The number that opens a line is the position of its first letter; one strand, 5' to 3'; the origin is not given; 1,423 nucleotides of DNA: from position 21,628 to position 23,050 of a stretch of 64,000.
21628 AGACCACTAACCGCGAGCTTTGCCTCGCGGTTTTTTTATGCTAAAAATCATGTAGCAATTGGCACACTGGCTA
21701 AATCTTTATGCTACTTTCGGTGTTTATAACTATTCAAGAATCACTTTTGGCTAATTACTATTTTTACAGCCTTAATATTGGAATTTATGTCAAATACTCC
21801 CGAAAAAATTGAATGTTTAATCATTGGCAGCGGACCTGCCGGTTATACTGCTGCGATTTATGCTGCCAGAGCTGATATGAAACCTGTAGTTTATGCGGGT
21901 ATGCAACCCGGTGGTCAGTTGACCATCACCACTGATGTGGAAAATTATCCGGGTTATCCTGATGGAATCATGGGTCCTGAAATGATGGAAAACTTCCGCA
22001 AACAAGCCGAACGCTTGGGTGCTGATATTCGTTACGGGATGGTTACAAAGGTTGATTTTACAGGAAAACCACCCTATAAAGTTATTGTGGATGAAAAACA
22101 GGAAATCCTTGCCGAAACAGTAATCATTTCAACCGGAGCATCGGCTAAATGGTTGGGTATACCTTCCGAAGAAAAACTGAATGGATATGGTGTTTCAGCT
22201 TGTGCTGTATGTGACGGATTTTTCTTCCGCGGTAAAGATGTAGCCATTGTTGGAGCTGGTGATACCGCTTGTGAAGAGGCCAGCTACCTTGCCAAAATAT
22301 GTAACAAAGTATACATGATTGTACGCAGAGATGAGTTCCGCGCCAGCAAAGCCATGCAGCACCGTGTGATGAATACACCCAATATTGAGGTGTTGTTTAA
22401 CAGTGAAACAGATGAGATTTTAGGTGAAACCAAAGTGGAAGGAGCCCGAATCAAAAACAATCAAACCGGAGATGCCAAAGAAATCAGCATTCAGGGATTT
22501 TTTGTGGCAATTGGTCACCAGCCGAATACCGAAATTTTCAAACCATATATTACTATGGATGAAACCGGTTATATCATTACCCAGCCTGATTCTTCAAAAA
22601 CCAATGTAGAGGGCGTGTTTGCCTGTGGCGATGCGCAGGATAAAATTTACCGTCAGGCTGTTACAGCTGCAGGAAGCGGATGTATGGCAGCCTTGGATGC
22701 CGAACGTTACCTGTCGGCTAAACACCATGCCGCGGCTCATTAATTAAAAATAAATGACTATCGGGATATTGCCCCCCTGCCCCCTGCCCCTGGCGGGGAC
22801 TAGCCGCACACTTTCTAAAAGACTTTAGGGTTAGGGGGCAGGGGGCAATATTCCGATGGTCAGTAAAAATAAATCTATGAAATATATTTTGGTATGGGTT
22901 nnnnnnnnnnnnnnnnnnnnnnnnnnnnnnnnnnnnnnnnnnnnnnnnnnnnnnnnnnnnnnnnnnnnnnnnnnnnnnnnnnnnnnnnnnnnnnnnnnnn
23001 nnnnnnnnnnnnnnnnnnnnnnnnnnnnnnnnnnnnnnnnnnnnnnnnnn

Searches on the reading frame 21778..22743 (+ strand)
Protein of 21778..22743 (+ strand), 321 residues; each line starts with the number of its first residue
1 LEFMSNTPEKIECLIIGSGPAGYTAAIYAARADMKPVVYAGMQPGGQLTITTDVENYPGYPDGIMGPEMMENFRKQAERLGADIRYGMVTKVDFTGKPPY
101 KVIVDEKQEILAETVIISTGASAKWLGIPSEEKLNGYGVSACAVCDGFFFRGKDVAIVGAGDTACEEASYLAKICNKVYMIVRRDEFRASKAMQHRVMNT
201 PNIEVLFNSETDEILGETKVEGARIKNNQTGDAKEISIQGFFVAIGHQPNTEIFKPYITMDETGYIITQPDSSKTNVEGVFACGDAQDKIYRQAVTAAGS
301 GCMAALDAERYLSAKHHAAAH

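Call 18: find_encoding_contigs(protein=window:21778-22743:+, flank=3000, max_places=10)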
Protein window:21778-22743:+ (321 aa): no gene with exactly this product is on record in the collection.

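Call 21: find_encoding_contigs(protein=window:21787-22743:+, flank=3000, max_places=10)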
Protein window:21787-22743:+ (318 aa): 2 contigs read that carry it; 1 place shown.
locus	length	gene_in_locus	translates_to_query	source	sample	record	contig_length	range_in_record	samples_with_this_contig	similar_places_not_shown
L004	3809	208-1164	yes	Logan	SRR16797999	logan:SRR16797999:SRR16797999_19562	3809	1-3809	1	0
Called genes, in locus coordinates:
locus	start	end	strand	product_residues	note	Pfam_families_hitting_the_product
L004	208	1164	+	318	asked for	PF00890:FAD_binding_2 (faint), PF01134:GIDA (faint), PF01266:DAO (faint), PF07992:Pyr_redox_2, PF13738:Pyr_redox_3, PF00070:Pyr_redox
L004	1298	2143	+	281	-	PF01738:DLH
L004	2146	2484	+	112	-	PF11009:BrxC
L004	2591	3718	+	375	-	PF13506:Glyco_transf_21, PF13641:Glyco_tranf_2_3, PF00535:Glycos_transf_2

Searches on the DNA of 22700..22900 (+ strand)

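Call 64: search_rna_families(source=window, start=22700, end=22900, threshold=evalue, max_evalue=10)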
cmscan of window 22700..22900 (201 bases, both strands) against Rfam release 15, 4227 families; matches with E-value up to 10: 31.
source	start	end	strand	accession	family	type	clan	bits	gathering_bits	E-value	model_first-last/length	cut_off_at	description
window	22759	22858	+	RF04096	mir-4433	Gene; miRNA;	-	35.8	77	6.9e-06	1-83/83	no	mir-4433 microRNA precursor family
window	22763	22854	+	RF04240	mir-4716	Gene; miRNA;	-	34.1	76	8.1e-06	1-84/84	no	mir-4716 microRNA precursor family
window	22753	22864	+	RF03335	MIR2950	Gene; miRNA;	-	33.8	76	8e-06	1-108/108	no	MIR2950 microRNA precursor family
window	22760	22857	+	RF03871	mir-5681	Gene; miRNA;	-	30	88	7.4e-05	1-61/61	no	mir-5681 microRNA precursor family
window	22760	22857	-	RF03871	mir-5681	Gene; miRNA;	-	27.1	88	0.0005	1-61/61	no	mir-5681 microRNA precursor family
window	22760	22857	+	RF04132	mir-4436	Gene; miRNA;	-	26.5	74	0.00091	1-85/85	no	mir-4436 microRNA precursor family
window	22752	22865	-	RF03248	MIR9772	Gene; miRNA;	-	25.1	64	0.012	1-92/92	no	MIR9772 microRNA precursor family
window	22765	22848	+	RF03565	mir-1282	Gene; miRNA;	-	23.6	107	0.011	1-101/101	no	mir-1282 microRNA precursor family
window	22758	22858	+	RF03392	mir-3943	Gene; miRNA;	-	22.9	69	0.23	1-84/84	no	mir-3943 microRNA precursor family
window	22768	22849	+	RF03837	mir-3138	Gene; miRNA;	-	21.4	90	0.22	1-82/82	no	mir-3138 microRNA precursor family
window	22747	22867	-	RF00688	MIR394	Gene; miRNA;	-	20.2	60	0.07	1-109/109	no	MIR394 microRNA precursor family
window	22778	22844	-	RF02795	Pab91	Gene; snRNA; snoRNA; HACA-box;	-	18.3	71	0.37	1-57/57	no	Pab91 RNA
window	22770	22847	-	RF03301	mir-3154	Gene; miRNA;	-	17.9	64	0.51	1-86/86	no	mir-3154 microRNA precursor family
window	22770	22850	+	RF03656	mir-2432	Gene; miRNA;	-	17.8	100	0.34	1-68/68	no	mir-2432 microRNA precursor family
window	22766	22851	-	RF03406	mir-3099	Gene; miRNA;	-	17.2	95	0.54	1-84/84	no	mir-3099 microRNA precursor family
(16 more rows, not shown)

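Call 74: search_dna_similar(query=window:22745-22874:+, collection=plasmids, mode=distant, max_evalue=0.01, max_rows=10)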
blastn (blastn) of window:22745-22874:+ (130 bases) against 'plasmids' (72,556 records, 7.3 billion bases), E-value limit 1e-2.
No match.

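Call 75: search_dna_similar(query=window:22745-22874:+, collection=phages, mode=distant, max_evalue=0.01, max_rows=10)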
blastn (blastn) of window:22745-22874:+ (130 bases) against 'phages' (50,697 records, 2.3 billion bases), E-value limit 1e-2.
No match.
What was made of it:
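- Tried and rejected: blastn of the element against the plasmid and phage collections gave no match (calls 74, 75).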
